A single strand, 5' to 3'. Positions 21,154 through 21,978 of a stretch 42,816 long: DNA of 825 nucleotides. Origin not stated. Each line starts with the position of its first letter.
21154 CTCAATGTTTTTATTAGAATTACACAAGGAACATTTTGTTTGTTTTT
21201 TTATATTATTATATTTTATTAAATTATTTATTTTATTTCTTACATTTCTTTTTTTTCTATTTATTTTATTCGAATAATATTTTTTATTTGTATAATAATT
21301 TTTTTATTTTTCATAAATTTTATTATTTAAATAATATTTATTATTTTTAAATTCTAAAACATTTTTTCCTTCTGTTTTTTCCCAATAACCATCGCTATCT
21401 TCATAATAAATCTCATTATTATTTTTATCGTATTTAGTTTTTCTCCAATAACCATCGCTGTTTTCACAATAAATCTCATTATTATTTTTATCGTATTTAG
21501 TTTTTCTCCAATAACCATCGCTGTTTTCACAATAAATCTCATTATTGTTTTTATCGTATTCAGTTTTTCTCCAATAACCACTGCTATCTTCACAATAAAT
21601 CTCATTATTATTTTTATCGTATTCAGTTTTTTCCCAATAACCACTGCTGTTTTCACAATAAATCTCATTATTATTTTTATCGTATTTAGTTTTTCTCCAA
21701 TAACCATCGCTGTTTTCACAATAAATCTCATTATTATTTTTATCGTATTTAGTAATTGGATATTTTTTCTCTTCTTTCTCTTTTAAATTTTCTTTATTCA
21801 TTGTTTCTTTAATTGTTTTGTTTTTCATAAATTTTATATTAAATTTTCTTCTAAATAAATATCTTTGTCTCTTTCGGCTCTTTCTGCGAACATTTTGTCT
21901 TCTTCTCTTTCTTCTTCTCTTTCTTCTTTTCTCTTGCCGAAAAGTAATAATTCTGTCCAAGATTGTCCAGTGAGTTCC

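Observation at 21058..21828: Tandem 21-aa repeat protein followed in frame, after a single TAA, by a start-less HNH-motif ORF that is ATGA-coupled to a membrane-anchored transglycosylase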

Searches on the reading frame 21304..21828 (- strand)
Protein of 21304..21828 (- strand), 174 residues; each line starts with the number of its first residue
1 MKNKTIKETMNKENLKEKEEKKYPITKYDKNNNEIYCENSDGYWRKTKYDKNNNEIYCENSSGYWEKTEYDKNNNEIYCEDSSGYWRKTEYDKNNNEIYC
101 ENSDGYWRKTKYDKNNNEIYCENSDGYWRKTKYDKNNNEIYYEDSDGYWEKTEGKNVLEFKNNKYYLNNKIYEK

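Call 7: search_protein_families(library=pfam, max_evalue=1, proteins=[window:21307-21828:-])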
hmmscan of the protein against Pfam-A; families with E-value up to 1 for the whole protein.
seq(174 aa): 5 families
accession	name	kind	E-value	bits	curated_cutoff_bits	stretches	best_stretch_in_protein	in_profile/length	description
PF17746.7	SfsA_N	-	3.5e-06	27.5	25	0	30-50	30-50/63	SfsA N-terminal OB domain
PF13341.12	RAG2_PHD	-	0.0027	18.2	27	0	89-109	23-42/78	RAG2 PHD domain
PF23618.1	T4_gp9_10_C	-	0.014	16.2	25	0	86-104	25-43/110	Bacteriophage T4 gp9/10-like protein, C-terminal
PF07497.18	Rho_RNA_bind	-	0.02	15.2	27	0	80-103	9-32/73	Rho termination factor, RNA-binding domain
PF22532.2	WIV_dom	-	0.83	10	27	0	115-147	23-55/66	Nonstructural protein, WIV domain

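Call 8: search_protein_families(library=phrogs, max_evalue=0.1, proteins=[window:21307-21828:-])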
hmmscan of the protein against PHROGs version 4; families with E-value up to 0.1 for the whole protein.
seq(174 aa): 3 families
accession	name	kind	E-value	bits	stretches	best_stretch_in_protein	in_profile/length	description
phrog_17357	-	unknown function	0.028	15.3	0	135-156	8-30/74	-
phrog_4487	-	unknown function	0.045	14.7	0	99-166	36-102/127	-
phrog_26458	-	unknown function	0.046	15.3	0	34-56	36-58/100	-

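Call 24: find_homologous_proteins(query=window:21307-21828:-, max_evalue=0.001)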
Query seq(174 aa) (174 aa): 796 proteins with E <= 0.001 among 8000 candidates; the best 120 are listed.
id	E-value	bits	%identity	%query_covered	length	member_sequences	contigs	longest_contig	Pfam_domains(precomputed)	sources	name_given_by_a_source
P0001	2.4e-54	202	68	60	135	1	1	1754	-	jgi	-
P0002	2.0e-51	192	67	48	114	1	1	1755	-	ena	-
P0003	7.2e-45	171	63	78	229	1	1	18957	-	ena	-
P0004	1.4e-44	170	68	57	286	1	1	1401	-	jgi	jgi:hypothetical protein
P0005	2.0e-43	166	44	82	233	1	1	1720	-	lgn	-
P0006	1.2e-40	157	52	90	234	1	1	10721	-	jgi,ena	-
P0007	1.1e-36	144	57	79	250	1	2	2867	PF24703.3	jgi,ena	jgi:hypothetical protein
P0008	4.4e-36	142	61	56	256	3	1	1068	-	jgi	jgi:hypothetical protein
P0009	9.0e-36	141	64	64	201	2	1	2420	-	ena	-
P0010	3.2e-34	136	61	76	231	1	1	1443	PF24703.3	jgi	-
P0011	3.3e-32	130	56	73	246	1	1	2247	-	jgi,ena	jgi:hypothetical protein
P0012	4.9e-32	129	48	71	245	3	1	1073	-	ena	-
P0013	5.5e-32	129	69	55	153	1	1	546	-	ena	-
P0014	5.6e-32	129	59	69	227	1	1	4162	PF24703.3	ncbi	ncbi:MAG: DUF7666 domain-containing protein [bacterium]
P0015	7.4e-32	128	59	61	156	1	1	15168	-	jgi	jgi:hypothetical protein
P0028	2.4e-29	120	59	64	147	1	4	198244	-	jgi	-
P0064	1.1e-26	112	54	61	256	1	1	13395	PF13240.12,PF13248.12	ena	-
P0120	7.1e-24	102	54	56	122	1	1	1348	-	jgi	jgi:glucan-binding YG repeat protein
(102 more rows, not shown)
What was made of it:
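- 21304..21828 (-): Stand-alone gene for a 174-aa YD-type repeat protein: N-terminal helix, six 21-aa beta-hairpin repeats, and the conserved tail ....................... At least 796 homologues, typically about 125 aa (call 24).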

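Call 27: find_encoding_contigs(protein=P0001, flank=5000)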
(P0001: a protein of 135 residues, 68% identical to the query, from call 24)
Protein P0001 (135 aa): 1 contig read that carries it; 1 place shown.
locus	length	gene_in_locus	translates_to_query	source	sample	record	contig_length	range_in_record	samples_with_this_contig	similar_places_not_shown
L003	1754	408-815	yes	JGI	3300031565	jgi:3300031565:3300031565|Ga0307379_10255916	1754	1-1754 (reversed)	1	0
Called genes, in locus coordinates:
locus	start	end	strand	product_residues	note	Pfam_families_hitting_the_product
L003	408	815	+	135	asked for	-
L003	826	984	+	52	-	-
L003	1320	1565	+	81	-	-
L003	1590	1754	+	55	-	?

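Call 28: find_encoding_contigs(protein=P0002, flank=5000)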
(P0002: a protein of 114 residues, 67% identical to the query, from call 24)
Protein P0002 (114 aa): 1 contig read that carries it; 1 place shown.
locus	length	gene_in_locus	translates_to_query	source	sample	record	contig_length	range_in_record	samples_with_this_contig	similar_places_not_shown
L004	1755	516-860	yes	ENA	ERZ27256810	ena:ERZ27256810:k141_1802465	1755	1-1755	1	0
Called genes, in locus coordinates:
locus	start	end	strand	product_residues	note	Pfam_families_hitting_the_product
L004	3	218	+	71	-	?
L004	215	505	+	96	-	-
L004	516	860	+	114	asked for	-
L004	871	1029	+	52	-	-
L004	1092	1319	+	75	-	-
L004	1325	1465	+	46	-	-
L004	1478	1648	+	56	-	-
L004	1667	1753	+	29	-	?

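Call 31: search_protein_families(library=pfam, max_evalue=1, proteins=[P0064, P0028, P0120, P0006, P0014, P0003, P0004])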
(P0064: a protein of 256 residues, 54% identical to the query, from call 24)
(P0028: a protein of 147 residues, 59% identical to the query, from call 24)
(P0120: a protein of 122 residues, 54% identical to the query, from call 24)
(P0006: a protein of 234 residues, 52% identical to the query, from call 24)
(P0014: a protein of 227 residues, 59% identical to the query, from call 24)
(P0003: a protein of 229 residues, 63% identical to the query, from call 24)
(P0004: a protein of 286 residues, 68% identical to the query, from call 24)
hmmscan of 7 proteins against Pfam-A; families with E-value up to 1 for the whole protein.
P0064 (256 aa): 14 families
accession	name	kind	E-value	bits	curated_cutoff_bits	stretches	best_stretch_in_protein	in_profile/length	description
PF13248.11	Zn_ribbon_3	-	1.1e-05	25.2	27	1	2-24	3-25/26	zinc-ribbon domain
PF13240.11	Zn_Ribbon_1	-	3.7e-05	23.8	25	1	3-24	1-22/23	zinc-ribbon domain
PF12773.13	DZR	-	8.3e-05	23.1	27.3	1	4-25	1-22/45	Double zinc ribbon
PF05593.20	RHS_repeat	-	0.00084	20.1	22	1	169-197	1-29/38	RHS Repeat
PF14803.11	Zn_ribbon_Nudix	-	0.0021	18.4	25.6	1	2-11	1-10/34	Nudix N-terminal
PF09297.16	Zn_ribbon_NUD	-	0.011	15.8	24.8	0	2-11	4-13/32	NADH pyrophosphatase zinc ribbon domain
PF18912.6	DZR_2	-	0.02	15.1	27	1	3-25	23-46/56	Double zinc ribbon domain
PF08271.17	Zn_Ribbon_TF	-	0.02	14.9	29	1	4-29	3-33/43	TFIIB zinc-binding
PF03119.21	DNA_ligase_ZBD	-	0.14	12.5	25.8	1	4-13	2-11/27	NAD-dependent DNA ligase C4 zinc finger domain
PF17032.10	Zn_ribbon_15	-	0.19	13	28.9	1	2-22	53-73/73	zinc-ribbon family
PF06677.18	Auto_anti-p27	-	0.22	12.1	24.1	1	4-22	18-40/40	Sjogren's syndrome/scleroderma autoantigen 1 (Autoantigen p27)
PF02150.21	Zn_ribbon_RPB9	-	0.29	11.5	25.2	0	1-12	1-12/36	RNA polymerases M/15 Kd subunit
PF04828.22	GFA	-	0.35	11.4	24.3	0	2-13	72-83/115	Glutathione-dependent formaldehyde-activating enzyme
PF14149.11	YhfH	-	0.47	10.8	27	0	1-11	13-23/37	YhfH-like protein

P0028 (147 aa): 5 families
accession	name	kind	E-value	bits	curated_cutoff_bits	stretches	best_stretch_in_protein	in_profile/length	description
PF03615.21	GCM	-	0.024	15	25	1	90-127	99-135/140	GCM motif protein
PF16628.10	Mac_assoc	-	0.038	14.6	26.6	0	91-125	72-105/185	Unstructured region on maltose acetyltransferase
PF23864.1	DUF7222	-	0.26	12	27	1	24-56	35-64/108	Domain of unknown function (DUF7222)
PF10976.13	DUF2790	-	0.27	11.7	27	0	65-86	33-55/56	Protein of unknown function (DUF2790)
PF16447.10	DUF5044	-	0.64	10.3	25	0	65-97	144-176/178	Domain of unknown function (DUF5044)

P0120 (122 aa): 3 families
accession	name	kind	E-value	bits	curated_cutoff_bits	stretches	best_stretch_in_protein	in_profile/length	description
PF19630.5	DUF6134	-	0.12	12.9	27.9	0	15-49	147-182/184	Domain of unknown function (DUF6134)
PF20356.3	DUF6651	-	0.42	11.7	27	0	80-99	56-75/113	Family of unknown function (DUF6651)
PF24229.1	Phage_TreK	-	0.54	10.7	22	0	75-90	9-24/82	Staphylococcus phage terminal repeat-encoded protein TreK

P0006 (234 aa): 2 families
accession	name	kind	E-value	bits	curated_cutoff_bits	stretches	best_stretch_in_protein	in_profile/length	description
PF22532.2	WIV_dom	-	0.17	12.2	27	0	63-95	23-55/66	Nonstructural protein, WIV domain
PF04768.19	NAT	-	0.36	11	27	0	54-80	119-144/168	NAT, N-acetyltransferase, of N-acetylglutamate synthase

P0014 (227 aa): 3 families
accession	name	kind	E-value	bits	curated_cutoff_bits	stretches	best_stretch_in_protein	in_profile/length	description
PF24703.2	DUF7666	-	1.2e-12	48.6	27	1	1-88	1-90/95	Domain of unknown function (DUF7666)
PF24541.1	Thioredox_PDIA6_C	-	0.063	14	27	1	55-123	44-112/130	PDIA6-like, C-terminal thioredoxin-like domain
PF05593.20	RHS_repeat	-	0.5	11.3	22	0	184-211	1-28/38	RHS Repeat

P0003 (229 aa): 1 family
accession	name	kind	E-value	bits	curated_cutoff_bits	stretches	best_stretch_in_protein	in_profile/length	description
PF02348.25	CTP_transf_3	-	0.22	11.7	22.6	0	62-85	145-168/217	Cytidylyltransferase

P0004 (286 aa): 5 families
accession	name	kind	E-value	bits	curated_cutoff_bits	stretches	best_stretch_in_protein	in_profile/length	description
PF18432.7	ECD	-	0.0008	19.5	25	1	110-177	19-82/110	Extracellular Cadherin domain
PF07027.17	DUF1318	-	0.0082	17.1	27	0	231-253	70-92/92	Protein of unknown function (DUF1318)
PF15805.10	SCNM1_acidic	-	0.011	15.8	27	0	118-134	20-39/47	Acidic C-terminal region of sodium channel modifier 1 SCNM1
PF25693.1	Phage_Y01A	-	0.15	13.1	27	0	137-225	4-89/92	Bacteriophage T4-like Y01A protein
PF18972.5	Wheel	-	0.6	10.9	27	0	214-252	35-73/114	Cns1/TTC4 Wheel domain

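Call 32: search_protein_families(library=ncbifam, max_evalue=1, proteins=[window:21307-21828:-, P0064, P0028, P0120])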
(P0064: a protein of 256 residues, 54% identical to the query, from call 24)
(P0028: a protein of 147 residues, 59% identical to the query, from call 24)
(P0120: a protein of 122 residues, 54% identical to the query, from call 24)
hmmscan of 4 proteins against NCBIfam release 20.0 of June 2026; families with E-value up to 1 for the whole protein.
seq(174 aa): 1 family
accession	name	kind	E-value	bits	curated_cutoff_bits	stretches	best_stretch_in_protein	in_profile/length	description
TIGR03074.1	PQQ_membr_DH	subfamily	0.55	8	832.65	0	28-58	380-410/783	membrane-bound PQQ-dependent dehydrogenase, glucose/quinate/shikimate family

P0064 (256 aa): 8 families
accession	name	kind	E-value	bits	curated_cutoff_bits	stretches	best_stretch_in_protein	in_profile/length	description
NF053815.1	teico_TcaA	equivalog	0.0017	17.2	550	1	1-37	1-37/463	membrane-associated protein TcaA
NF041261.1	RHS_core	equivalog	0.0064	14.3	2000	1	138-240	552-652/1261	RHS element core protein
NF049953.1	ribbon_DG_selen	exception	0.018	15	130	1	2-24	6-28/172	zinc ribbon-containing (seleno)protein DG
NF047723.1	TransFacS4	equivalog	0.019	15.5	120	1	1-27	1-29/90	transcription factor S4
NF053819.1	EF0750_LPXTG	subfamily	0.041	14.4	47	1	56-132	2-75/105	EF2685/EF0750 family sortase-dependent surface protein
TIGR01643.1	YD_repeat_2x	repeat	0.05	14.2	15.8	1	169-197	1-29/42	YD repeat-containing protein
TIGR00939.1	2a57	subfamily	0.056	12.2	297.5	1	67-132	180-248/439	nucleoside Transporter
NF045510.1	4Cys_prefix_kin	domain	0.15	12.4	24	1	2-11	17-26/26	4-Cys prefix domain-containing protein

P0028 (147 aa): 3 families
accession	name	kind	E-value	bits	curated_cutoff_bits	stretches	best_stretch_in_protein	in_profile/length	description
NF041261.1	RHS_core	equivalog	3e-06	25.3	2000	1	26-108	529-611/1261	RHS element core protein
TIGR04035.1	glucan_65_rpt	repeat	0.034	14.4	147.7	2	87-120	22-55/64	glucan-binding repeat-containing protein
NF053773.1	BSAP5i_fam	equivalog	0.27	11.3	150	1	17-71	64-120/135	BSAP-5i family immunity protein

P0120 (122 aa): 1 family
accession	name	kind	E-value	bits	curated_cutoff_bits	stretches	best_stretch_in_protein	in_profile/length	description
TIGR00229.1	sensory_box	domain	0.03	14.4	22.9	0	6-36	72-102/126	PAS domain S-box protein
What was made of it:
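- On Rhs / YD-repeat polymorphic toxin: Relatives with NGN-type units reach only sub-threshold scores (calls 31, 32).
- Closest known: Rhs / YD-repeat proteins. Different: Below the Pfam and TIGRFAM YD-repeat thresholds (calls 7, 31, 32).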

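Call 42: find_encoding_contigs(protein=window:21304-21828:-, flank=3000)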
Protein window:21304-21828:- (174 aa): no gene with exactly this product is on record in the collection.

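Call 67: search_solved_structures(query=A6, max_evalue=1)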
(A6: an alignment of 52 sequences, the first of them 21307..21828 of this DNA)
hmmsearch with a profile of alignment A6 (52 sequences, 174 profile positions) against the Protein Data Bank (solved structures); distinct sequences matched with E-value up to 1: 8.
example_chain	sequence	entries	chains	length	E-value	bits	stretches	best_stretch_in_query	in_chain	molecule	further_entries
8uxt_A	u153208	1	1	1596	0.0006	22.7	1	16-148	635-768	Tse15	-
8uy4_A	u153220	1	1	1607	0.00081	22.3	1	16-149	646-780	Tse15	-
8h8b_A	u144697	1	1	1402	0.0015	21.4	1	41-138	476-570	Putative Rhs-family protein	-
8cp6_B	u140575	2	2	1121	0.0029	20.5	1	63-129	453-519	Toxin protein Tse5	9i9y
7q97_A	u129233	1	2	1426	0.0034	20.3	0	30-133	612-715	Rhs family protein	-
8h8a_A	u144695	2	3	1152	0.0035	20.2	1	41-138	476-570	Putative Rhs-family protein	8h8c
8qja_A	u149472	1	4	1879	0.23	14.3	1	28-132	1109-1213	Putative type VI secretion system YD repeat-containing Rhs element Vgr protein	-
8gzg_C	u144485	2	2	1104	0.23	14.3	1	43-77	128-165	DNA-directed RNA polymerase subunit beta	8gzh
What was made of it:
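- On Rhs / YD-repeat polymorphic toxin: The family profile A6 hits Tse15, RhsP, Tse5 and RhsA (E=6e-4 to 3.4e-3, call 67).
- Closest known: Rhs / YD-repeat proteins. Same: The family profile hits only Rhs proteins among PDB sequences (call 67).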

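Call 68: predict_structure(alignment_id=A6)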
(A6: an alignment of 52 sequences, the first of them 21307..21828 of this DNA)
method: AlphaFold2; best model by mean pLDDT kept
length: 174 residues; sequences in the alignment: 52
mean_pLDDT: 90.6   pTM: 0.75
mean pLDDT of the five models: 90.6, 89.9, 89.1, 87.2, 86.7
residues with pLDDT >= 90: 129; 70-90: 24; 50-70: 16; < 50: 5
segments of 3 or more residues with pLDDT < 50: 1-5
pLDDT, mean of each block of 10 residues (from residue 1): 49 59 91 97 97 98 98 98 98 98 99 98 98 97 97 88 85 74
secondary structure, 60 per line:
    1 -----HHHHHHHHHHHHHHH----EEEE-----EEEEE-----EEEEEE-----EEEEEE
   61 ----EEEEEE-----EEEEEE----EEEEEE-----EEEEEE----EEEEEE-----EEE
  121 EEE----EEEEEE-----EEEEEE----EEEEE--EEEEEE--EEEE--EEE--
elements in order: H6-20 E25-28 E34-38 E44-49 E55-60 E65-70 E76-81 E86-91 E97-102 E107-112 E118-123 E128-133 E139-144 E149-153 E156-161 E164-167 E170-172
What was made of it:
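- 21304..21828 (-): AlphaFold pLDDT is 90.6 with 16 beta strands (call 68).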

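Call 77: fold_search(model_id=the predicted structure, library=pdb)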
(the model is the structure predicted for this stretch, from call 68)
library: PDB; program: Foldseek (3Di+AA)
matches with E <= 10: 347; with E <= 0.001: 48
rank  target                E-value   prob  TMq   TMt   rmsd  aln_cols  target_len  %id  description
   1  7q97_A                1.4e-08  1.00  0.59  0.12   6.4       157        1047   16  Structure of the bacterial type VI secretion system effector RhsA. (released 2021-12-22)
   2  8uy4_A                4.2e-08  1.00  0.54  0.09   6.1       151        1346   20  Acinetobacter baumannii Tse15 Rhs effector (released 2024-10-09)
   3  8qja_A                2.0e-07  1.00  0.64  0.12   5.9       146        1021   18  T6SS-linked Rhs repeat protein - Advenella mimigardefordensis VgrG-Rhs core (released 2024-09-25)
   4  8qjc                  2.2e-07  1.00  0.54  0.11   5.4       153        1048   16  T6SS-linked Rhs repeat protein - Salmonella bongori Rhs-core domain with toxin domain (released 2024-09-25)
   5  8qjd_B                2.2e-07  1.00  0.55  0.12   6.1       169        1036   14  T6SS-linked Rhs repeat protein - Salmonella bongori Rhs-core domain (released 2024-09-25)
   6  8qjb_A                2.4e-07  1.00  0.54  0.11   7.7       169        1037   14  T6SS-linked Rhs repeat protein - Salmonella bongori Rhs-core domain extended N-terminus (released 2024-09-25)
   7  8uxt                  2.5e-07  1.00  0.58  0.09   4.8       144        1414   16  Acinetobacter baumannii Tse15 Rhs effector, toxin cleavage mutant (D1369N, D1391N) (released 2024-10-09)
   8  8qja_D                2.8e-07  1.00  0.60  0.12   6.3       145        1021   16  T6SS-linked Rhs repeat protein - Advenella mimigardefordensis VgrG-Rhs core (released 2024-09-25)
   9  7pq5                  3.6e-07  1.00  0.54  0.11   7.1       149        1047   14  Photorhabdus laumondii T6SS-associated Rhs protein carrying the Tre23 toxin domain (released 2021-12-01)
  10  8qja_B                8.8e-07  1.00  0.41  0.10   8.5       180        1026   17  T6SS-linked Rhs repeat protein - Advenella mimigardefordensis VgrG-Rhs core (released 2024-09-25)
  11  8h8b                  9.3e-07  1.00  0.62  0.12   5.6       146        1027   15  Type VI secretion system effector RhsP in its pre-autoproteolysis and monomeric form (released 2023-01-18)
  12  8qja_C                1.7e-06  1.00  0.60  0.12   6.3       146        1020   16  T6SS-linked Rhs repeat protein - Advenella mimigardefordensis VgrG-Rhs core (released 2024-09-25)
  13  9ifo_A                1.7e-06  1.00  0.49  0.08   6.8       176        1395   12  Structure of Teneurin-Like Protein (TLP) (released 2026-03-11)
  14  4igl_B                1.9e-06  1.00  0.52  0.17   5.7       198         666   11  Structure of the RHS-repeat containing BC component of the secreted ABC toxin complex from Yersinia entomophaga (released 2013-08-07)
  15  9g2h_A                2.8e-06  1.00  0.39  0.07  10.2       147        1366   16  Mouse Teneurin2 dimer variant A1B0 (released 2026-01-21)
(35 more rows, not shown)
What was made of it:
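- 21304..21828 (-): Foldseek top hits are Rhs/YD shells (call 77).
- On Rhs / YD-repeat polymorphic toxin: Foldseek top 34 hits are Rhs, Tc-BC and teneurin shells (call 77).
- Closest known: Rhs / YD-repeat proteins. Same: The predicted beta-hairpin sheet superposes on segments of Rhs shells (Foldseek E=1.4e-8, query-normalised TM-score 0.54-0.64; call 77).
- The repeats are YD-type (calls 67, 77).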

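Call 81: find_related_loci(query=A6, collection=viral_contigs, flank=3000)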
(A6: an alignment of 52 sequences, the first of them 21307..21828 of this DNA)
Query A6 (174 aa) in viral_contigs; peptide patterns used: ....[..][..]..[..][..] (x = any residue, [..] = any of these).
436 stretches matched a pattern; 264 encode a relative of the query (tblastn E <= 1e-3); the best 80 are kept; 74 distinct loci.
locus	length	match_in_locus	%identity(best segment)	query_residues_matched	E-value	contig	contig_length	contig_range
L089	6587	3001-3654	54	5-171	1e-57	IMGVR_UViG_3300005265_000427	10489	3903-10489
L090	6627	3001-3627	68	22-153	3e-45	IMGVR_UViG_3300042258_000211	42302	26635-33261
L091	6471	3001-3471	53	4-153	1e-44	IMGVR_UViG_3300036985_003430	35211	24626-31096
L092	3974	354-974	62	7-153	5e-42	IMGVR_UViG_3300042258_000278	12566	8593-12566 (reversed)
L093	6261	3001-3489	58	2-153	1e-45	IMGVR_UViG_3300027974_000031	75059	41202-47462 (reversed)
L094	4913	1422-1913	59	4-153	2e-41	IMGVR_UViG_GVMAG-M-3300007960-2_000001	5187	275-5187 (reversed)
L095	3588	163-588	52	1-153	2e-41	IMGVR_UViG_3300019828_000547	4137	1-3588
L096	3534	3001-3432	60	25-153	5e-41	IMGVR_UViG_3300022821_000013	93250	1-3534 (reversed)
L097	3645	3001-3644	61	21-153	1e-40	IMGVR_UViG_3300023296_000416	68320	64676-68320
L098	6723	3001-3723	52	4-153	3e-40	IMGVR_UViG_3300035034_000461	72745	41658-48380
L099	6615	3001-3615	53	2-167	6e-40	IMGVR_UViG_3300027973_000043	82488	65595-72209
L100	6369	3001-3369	61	27-151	8e-40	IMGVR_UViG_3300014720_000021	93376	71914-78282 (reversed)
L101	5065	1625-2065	61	5-172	5e-39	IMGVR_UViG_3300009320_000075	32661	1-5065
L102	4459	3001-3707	46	1-167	2e-38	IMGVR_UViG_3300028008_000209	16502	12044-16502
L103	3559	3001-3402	57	6-160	3e-38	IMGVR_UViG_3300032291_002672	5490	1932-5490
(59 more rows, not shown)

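Call 97: find_related_loci(query=A7, collection=genome_contigs, flank=2000)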
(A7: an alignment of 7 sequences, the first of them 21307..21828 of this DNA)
Query A7 (174 aa) in genome_contigs; peptide patterns used: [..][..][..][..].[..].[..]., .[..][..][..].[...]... (x = any residue, [..] = any of these).
454 stretches matched a pattern; 8 encode a relative of the query (tblastn E <= 1e-3); 8 distinct loci.
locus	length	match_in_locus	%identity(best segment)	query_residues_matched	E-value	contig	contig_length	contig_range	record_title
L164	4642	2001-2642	48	18-165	1e-37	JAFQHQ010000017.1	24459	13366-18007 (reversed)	MAG: Clostridia bacterium isolate RGIG1828 Goat_Cecum-5__c50289, whole genome shotgun sequence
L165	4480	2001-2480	53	26-160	3e-34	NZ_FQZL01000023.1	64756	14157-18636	Dethiosulfatibacter aminovorans DSM 17477, whole genome shotgun sequence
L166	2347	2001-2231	64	27-147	2e-24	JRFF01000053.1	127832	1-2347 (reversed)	MAG: Candidatus Izimaplasma bacterium HR2 KQ78_contig000053, whole genome shotgun sequence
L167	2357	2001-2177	47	6-153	2e-12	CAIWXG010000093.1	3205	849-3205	MAG: uncultured Bacteroidetes bacterium isolate Ki1-1-6m_bin-0712 genome assembly, contig: bin-0712:093/494, whole genom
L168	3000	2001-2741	36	14-150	3e-12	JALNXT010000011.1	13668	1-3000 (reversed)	MAG: Candidatus Cloacimonadota bacterium isolate SO_2017_CLC bin 30 scaffold_6900_c1_PH3_2017, whole genome shotgun sequ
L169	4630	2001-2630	30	26-149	5e-10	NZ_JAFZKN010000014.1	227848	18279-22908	MAG: Treponema sp. isolate RGIG7850 Water_buffalos_Reticulum-4__c625091, whole genome shotgun sequence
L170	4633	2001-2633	32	25-162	2e-9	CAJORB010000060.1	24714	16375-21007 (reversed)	uncultured Treponema sp. isolate Rumen_Coassembly_mag_946 genome assembly, contig: k87_14915898, whole genome shotgun se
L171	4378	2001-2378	33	28-147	4e-6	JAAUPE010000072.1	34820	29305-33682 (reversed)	MAG: Calothrix sp. CSU_2_0 NODE_292_length_34820_cov_6.43539, whole genome shotgun sequence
